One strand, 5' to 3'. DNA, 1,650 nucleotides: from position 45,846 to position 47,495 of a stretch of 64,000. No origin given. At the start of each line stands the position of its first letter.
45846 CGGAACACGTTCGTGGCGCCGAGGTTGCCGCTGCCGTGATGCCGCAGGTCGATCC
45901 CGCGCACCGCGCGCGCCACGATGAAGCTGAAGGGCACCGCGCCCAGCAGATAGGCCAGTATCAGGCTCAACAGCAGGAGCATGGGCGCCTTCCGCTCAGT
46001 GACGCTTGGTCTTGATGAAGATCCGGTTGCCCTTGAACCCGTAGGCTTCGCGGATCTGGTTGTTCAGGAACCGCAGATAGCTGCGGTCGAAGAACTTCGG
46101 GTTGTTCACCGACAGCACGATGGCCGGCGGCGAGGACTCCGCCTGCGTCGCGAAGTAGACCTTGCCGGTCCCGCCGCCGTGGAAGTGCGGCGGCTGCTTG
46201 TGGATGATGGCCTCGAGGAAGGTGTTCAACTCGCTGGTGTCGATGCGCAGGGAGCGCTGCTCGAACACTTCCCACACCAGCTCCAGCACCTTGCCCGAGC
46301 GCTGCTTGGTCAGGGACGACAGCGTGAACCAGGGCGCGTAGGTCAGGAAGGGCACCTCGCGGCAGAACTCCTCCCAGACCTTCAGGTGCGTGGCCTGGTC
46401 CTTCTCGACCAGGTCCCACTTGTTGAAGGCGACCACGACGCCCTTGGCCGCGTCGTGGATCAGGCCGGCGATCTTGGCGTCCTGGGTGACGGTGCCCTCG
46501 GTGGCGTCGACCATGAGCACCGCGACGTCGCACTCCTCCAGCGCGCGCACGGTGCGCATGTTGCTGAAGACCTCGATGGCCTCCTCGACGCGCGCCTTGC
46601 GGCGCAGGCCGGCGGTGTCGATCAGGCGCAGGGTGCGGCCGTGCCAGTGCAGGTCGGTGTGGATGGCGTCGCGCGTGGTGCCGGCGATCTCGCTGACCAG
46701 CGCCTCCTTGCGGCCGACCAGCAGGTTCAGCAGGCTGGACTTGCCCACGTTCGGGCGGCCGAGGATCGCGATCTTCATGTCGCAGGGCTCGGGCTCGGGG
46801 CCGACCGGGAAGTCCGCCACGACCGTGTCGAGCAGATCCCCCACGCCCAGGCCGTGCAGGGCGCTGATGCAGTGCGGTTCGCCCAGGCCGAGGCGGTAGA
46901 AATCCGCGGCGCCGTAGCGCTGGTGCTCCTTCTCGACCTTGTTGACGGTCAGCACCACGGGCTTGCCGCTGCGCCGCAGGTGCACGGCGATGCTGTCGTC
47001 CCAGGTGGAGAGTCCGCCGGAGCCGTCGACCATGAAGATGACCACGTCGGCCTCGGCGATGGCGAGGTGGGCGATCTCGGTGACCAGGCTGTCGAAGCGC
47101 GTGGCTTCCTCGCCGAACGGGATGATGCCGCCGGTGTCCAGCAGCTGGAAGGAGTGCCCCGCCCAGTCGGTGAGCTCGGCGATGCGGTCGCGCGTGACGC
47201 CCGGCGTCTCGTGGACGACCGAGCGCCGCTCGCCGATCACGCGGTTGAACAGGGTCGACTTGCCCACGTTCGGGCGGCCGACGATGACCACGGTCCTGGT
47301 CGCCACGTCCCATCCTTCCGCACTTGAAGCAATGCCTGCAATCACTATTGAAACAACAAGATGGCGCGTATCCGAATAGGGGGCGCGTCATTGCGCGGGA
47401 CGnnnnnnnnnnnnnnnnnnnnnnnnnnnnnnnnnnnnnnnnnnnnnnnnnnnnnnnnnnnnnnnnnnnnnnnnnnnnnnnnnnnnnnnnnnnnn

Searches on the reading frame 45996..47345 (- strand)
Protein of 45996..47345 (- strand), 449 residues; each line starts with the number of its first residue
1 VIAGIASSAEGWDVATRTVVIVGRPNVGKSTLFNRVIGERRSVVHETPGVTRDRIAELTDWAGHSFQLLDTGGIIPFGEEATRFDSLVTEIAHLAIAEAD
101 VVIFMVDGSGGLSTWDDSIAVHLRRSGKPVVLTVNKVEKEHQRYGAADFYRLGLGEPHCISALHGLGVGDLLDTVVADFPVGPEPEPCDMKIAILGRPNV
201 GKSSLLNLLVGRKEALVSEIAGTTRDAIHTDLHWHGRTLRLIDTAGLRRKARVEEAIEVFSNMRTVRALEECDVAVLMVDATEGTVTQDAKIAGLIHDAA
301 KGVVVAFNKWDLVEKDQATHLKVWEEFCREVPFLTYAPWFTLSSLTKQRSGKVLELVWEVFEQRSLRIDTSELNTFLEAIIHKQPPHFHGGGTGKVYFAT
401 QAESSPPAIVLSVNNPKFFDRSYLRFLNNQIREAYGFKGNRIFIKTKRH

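Call 82: search_protein_families(library=pfam, proteins=[window:45996-47345:-], max_evalue=0.01)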
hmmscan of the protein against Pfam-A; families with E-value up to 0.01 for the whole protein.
window:45996-47345:- (449 aa): 20 families
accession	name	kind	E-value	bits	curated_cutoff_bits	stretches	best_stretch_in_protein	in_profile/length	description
PF01926.29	MMR_HSR1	-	6.1e-55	184.6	21.9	2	191-309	1-113/113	50S ribosome-binding GTPase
PF02421.24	FeoB_N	-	2e-24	86.3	27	2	18-148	2-126/156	Ferrous iron transport protein B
PF14714.11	KH_dom-like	-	3.5e-23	82.1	27.3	1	367-446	1-80/81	KH-domain-like of EngA bacterial GTPase enzymes, C-terminal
PF00009.33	GTP_EFTU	-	2.1e-20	73.5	26.5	2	221-361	53-186/188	Elongation factor Tu GTP binding domain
PF04548.22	AIG1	-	4.8e-13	49.4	27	2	18-107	2-92/212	AIG1 family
PF00350.29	Dynamin_N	-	1e-11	45.6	27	1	192-228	1-36/168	Dynamin family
PF03193.22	RsgA_GTPase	-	9.1e-11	42.3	30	1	192-248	109-169/174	RsgA GTPase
PF08477.19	Roc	-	1.5e-07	32.1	27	1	19-137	2-118/119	Ras of Complex, Roc, domain of DAPkinase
PF00071.28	Ras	-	1.2e-06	28.7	21.6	0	191-254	1-65/162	Ras family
PF00005.33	ABC_tran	-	7.6e-06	27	25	0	191-256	13-79/137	ABC transporter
PF13555.12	AAA_29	-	0.00043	20.4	27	0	11-33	16-39/61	P-loop containing region of AAA domain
PF09439.16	SRPRB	-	0.00051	19.9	25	0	16-107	3-81/178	Signal recognition particle receptor beta subunit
PF13238.12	AAA_18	-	0.00074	20.4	29.4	0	192-275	1-75/128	AAA domain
PF03266.21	NTPase_1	-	0.0011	19.3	23.9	0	19-56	2-39/168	NTPase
PF05621.17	TniB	-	0.0019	18.1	22.4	0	191-281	37-127/189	Bacterial TniB protein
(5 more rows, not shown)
